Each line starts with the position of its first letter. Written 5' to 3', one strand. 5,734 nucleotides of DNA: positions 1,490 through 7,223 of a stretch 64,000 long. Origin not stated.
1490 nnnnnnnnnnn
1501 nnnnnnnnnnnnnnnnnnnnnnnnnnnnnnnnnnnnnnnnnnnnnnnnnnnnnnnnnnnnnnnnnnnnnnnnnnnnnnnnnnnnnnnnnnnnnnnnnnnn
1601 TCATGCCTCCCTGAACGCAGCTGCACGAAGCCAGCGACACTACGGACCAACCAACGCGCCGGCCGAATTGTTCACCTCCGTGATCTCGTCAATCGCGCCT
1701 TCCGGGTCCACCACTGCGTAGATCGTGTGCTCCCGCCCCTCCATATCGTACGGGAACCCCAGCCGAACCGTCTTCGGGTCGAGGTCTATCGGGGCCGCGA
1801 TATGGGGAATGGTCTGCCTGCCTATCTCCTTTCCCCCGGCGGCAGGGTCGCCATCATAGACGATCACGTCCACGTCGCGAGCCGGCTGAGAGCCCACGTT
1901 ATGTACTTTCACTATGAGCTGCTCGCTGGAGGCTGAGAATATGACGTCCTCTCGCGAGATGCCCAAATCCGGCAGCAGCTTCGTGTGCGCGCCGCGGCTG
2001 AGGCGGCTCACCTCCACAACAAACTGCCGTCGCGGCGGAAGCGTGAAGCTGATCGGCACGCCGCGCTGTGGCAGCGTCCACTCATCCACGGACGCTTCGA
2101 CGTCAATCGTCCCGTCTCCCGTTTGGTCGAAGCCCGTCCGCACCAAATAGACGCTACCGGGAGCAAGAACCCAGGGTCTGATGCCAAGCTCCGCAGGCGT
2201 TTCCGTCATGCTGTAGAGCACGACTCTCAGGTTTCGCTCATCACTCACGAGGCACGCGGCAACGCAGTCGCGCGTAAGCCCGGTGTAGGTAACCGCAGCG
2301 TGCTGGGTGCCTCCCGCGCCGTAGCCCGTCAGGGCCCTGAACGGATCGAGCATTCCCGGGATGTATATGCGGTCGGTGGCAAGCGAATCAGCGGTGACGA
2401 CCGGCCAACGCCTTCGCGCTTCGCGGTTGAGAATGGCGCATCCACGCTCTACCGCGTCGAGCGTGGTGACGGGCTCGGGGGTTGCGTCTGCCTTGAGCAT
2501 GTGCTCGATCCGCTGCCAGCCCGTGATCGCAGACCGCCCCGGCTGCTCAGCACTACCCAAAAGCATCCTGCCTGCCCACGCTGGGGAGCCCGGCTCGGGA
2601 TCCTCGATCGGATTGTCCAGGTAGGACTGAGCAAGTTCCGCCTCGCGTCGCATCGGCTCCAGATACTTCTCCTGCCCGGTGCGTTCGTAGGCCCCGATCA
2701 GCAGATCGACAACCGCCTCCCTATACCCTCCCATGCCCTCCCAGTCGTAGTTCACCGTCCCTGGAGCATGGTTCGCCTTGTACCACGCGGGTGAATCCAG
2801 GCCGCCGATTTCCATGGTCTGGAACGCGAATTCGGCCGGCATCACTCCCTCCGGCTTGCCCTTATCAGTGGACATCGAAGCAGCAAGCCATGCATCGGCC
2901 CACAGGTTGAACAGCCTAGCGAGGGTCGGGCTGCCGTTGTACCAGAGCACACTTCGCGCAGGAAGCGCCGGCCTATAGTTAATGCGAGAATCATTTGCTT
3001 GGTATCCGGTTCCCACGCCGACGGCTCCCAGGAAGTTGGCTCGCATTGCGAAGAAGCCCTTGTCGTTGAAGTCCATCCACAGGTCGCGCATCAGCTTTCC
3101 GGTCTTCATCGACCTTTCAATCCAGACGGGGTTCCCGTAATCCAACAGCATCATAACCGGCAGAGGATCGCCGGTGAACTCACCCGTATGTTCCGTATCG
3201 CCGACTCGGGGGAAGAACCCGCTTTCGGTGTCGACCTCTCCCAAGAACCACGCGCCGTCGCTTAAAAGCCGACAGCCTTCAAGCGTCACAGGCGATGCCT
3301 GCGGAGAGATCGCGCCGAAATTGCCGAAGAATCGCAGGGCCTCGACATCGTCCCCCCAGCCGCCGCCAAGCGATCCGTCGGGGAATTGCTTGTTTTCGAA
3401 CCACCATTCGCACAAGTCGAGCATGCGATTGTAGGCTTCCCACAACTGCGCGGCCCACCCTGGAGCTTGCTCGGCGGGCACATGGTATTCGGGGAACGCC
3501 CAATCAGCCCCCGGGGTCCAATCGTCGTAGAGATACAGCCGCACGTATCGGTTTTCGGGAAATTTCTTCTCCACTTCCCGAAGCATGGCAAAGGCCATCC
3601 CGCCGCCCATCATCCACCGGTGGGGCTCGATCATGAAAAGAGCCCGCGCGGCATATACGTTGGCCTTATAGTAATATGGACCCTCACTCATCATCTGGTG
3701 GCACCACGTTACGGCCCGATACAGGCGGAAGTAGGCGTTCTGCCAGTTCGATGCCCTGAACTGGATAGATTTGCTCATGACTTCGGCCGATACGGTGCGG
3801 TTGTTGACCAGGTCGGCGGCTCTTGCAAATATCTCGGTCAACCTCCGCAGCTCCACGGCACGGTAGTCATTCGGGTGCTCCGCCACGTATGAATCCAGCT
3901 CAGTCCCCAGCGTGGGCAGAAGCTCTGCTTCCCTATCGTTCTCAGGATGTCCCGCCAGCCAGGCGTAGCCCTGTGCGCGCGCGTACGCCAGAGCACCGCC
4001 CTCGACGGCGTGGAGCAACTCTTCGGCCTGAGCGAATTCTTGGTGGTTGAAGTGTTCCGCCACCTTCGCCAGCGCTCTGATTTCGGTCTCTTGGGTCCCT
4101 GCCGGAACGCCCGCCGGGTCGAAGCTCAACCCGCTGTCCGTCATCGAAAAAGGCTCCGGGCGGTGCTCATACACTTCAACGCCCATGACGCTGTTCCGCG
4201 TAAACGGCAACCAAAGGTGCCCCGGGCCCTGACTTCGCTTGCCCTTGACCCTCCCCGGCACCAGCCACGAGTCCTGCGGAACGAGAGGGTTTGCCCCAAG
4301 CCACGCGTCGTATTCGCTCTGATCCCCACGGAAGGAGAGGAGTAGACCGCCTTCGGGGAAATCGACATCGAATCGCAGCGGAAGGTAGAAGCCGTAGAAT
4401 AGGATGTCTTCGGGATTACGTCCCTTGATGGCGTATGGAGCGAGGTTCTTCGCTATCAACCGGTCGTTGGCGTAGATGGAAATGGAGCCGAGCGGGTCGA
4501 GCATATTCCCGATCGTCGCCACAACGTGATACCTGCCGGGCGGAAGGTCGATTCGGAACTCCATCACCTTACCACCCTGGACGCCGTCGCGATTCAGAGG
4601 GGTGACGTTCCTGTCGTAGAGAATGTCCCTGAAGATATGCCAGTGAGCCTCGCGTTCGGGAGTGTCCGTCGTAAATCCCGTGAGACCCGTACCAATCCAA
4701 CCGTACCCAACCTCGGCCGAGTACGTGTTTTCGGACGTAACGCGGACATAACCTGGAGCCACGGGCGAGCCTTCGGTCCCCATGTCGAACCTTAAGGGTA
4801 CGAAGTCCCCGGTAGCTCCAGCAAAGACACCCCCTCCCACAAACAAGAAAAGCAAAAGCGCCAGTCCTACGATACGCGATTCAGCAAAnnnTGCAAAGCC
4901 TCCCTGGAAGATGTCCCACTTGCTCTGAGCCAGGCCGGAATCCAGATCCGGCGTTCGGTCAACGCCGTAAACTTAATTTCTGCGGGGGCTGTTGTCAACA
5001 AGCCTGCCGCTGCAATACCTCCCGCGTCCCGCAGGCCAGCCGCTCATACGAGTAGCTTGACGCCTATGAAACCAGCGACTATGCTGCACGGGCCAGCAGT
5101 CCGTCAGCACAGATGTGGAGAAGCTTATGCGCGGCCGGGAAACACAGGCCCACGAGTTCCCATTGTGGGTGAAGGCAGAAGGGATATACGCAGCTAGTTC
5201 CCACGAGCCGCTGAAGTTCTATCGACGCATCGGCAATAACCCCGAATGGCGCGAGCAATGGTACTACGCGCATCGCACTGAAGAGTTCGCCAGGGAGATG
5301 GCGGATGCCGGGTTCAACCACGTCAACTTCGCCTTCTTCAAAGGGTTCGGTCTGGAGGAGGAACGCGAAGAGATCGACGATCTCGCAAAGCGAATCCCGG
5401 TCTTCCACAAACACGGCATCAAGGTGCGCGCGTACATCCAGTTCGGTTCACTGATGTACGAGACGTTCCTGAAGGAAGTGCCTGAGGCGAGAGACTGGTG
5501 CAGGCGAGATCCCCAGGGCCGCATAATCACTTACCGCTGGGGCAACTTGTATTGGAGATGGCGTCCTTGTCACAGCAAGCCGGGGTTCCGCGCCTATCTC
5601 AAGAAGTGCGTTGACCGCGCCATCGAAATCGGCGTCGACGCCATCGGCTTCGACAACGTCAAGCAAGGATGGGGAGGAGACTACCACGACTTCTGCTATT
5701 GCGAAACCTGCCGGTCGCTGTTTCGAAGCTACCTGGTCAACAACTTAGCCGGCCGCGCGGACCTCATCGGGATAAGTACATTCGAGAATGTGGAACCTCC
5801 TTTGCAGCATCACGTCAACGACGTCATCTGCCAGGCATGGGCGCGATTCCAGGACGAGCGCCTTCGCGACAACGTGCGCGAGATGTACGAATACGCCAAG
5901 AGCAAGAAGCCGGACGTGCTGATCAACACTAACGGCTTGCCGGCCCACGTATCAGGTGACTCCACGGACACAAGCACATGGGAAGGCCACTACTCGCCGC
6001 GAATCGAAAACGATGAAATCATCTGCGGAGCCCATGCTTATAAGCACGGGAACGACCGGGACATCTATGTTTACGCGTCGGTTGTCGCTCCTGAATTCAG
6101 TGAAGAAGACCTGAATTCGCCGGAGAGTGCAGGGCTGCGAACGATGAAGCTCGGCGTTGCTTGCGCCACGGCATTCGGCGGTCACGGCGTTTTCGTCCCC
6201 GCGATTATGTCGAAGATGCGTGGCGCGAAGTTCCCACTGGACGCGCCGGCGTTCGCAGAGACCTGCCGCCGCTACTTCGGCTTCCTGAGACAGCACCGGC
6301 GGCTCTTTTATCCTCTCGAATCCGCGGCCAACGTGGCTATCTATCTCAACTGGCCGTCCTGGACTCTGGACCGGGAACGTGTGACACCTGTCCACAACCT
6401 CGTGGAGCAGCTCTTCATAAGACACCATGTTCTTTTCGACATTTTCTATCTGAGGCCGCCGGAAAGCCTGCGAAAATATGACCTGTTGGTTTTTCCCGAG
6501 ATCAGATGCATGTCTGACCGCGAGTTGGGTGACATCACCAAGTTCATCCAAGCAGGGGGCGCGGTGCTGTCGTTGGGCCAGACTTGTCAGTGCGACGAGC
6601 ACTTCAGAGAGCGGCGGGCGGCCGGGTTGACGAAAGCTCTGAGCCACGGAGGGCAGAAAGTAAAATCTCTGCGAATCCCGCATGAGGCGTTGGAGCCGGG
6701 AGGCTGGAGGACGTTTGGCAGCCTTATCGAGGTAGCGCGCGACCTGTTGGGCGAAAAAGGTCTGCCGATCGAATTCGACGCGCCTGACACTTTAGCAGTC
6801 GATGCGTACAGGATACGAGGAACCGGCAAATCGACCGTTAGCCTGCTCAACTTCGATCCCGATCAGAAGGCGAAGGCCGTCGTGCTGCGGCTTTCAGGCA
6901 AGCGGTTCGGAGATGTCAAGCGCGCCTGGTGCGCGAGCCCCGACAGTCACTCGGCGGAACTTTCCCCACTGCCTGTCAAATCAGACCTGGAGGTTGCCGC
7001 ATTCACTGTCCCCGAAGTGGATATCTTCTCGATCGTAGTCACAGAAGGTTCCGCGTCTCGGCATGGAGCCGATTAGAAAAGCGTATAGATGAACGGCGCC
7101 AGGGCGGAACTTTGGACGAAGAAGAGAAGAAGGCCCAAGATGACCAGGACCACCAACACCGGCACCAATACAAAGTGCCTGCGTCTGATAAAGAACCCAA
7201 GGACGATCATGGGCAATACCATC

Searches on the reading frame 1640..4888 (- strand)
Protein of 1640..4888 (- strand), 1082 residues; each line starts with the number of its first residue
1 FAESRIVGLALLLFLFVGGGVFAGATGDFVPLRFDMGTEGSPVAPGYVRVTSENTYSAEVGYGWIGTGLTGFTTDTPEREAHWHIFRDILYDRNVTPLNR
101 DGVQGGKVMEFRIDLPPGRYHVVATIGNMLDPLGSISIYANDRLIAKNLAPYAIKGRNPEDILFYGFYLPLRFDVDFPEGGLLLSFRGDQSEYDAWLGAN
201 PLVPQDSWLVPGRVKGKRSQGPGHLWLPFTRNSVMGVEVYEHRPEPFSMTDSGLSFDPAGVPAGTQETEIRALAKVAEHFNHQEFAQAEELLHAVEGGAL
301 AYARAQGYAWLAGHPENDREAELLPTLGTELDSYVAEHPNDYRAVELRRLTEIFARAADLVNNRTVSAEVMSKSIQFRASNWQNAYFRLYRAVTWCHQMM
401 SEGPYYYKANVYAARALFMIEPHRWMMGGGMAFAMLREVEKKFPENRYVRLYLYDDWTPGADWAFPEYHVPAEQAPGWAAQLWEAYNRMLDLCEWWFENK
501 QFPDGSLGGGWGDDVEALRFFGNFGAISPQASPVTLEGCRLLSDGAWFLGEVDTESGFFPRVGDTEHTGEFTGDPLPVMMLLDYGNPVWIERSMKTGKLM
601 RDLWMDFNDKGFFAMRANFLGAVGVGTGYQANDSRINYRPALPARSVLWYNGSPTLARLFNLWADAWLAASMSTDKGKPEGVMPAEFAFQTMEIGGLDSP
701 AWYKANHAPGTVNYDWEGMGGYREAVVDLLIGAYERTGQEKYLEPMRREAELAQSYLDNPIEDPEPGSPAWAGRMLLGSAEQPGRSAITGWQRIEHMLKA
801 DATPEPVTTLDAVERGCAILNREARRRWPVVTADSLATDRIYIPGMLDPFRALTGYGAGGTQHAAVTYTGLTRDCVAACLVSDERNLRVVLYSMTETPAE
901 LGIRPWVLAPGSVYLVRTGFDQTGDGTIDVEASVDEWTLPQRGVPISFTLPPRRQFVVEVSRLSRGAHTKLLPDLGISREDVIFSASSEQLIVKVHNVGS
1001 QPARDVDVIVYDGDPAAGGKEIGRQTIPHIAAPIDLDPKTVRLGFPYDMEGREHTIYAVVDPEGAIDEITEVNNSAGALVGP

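Call 62: search_protein_families(library=pfam, proteins=[window:1640-4888:-], max_evalue=0.00001)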
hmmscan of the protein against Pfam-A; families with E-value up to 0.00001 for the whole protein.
window:1640-4888:- (1082 aa): 1 family
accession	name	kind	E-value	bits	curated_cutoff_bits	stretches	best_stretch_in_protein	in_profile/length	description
PF07705.17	CARDB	-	6.2e-07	30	22.7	1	973-1075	2-98/101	CARDB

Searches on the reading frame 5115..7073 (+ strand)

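Call 62: search_protein_families(library=pfam, proteins=[window:5115-7073:+], max_evalue=0.00001)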
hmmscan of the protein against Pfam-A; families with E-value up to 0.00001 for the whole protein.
window:5115-7073:+ (653 aa): 1 family
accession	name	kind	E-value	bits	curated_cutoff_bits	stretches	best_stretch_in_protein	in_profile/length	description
PF02449.21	Glyco_hydro_42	-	6.9e-08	32.7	21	1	47-290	5-251/376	Beta-galactosidase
